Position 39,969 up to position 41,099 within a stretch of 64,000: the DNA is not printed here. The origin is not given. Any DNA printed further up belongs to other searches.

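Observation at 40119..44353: Convergent, 3'-overlapping acyl-CoA-type desaturase and B12-dependent radical SAM gene, with a large polytopic membrane protein divergent from the rSAM gene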

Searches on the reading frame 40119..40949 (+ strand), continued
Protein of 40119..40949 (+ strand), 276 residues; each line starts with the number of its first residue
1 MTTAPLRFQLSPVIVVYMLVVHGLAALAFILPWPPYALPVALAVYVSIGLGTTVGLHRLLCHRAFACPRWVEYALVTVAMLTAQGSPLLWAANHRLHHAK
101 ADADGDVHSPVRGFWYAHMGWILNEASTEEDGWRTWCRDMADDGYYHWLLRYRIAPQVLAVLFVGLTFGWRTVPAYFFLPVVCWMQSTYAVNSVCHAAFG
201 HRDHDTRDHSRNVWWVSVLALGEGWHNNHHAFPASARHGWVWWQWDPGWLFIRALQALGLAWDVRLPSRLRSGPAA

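Call 83: search_solved_structures(query=L085:2794-4380:+, max_evalue=0.00001)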
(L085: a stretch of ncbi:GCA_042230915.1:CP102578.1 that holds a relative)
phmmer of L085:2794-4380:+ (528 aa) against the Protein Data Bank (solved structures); distinct sequences matched with E-value up to 0.00001: 13.
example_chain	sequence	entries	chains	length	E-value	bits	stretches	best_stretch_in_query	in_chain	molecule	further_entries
2uuu_A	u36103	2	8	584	1.7e-74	254.7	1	59-528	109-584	ALKYLDIHYDROXYACETONEPHOSPHATE SYNTHASE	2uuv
4bby_A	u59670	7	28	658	1.4e-52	182.4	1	58-522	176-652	ALKYLDIHYDROXYACETONEPHOSPHATE SYNTHASE, PEROXISOMAL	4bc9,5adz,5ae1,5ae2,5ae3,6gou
4bca_A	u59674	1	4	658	4.9e-52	180.6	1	58-522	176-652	ALKYLDIHYDROXYACETONEPHOSPHATE SYNTHASE, PEROXISOMAL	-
4bc7_A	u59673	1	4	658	6.1e-52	180.3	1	58-522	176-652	ALKYLDIHYDROXYACETONEPHOSPHATE SYNTHASE, PEROXISOMAL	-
8jdb_A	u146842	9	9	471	1.6e-26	96.4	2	87-299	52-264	Probable D-lactate dehydrogenase, mitochondrial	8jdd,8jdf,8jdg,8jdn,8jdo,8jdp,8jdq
8jdc_A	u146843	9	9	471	1.7e-26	96.3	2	87-299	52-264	Probable D-lactate dehydrogenase, mitochondrial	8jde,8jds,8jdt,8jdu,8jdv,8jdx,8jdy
3pm9_A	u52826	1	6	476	3.6e-23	85.4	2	92-277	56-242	Putative oxidoreductase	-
9qgz_A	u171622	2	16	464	6.6e-21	77.9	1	88-527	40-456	Glycolate oxidase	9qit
6lpn_A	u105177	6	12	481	2.5e-13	52.9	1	93-269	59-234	D-2-hydroxyglutarate dehydrogenase, mitochondrial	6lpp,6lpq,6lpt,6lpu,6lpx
7qh2_C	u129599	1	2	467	1.2e-10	44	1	81-278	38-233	Lactate dehydrogenase (NAD(+),ferredoxin) subunit LctD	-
8qnr_A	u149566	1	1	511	3.3e-06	29.4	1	82-267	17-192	L-galactono-1,4-lactone dehydrogenase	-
8qmy_A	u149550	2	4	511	3.4e-06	29.3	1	82-267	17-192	ancestral L-galactono-1,4-lactone dehydrogenase | L-galactono-1,4-lactone dehydrogenase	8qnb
8qnc_A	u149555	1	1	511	4.6e-06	28.9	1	82-267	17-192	L-galactono-1,4-lactone dehydrogenase: A113G variant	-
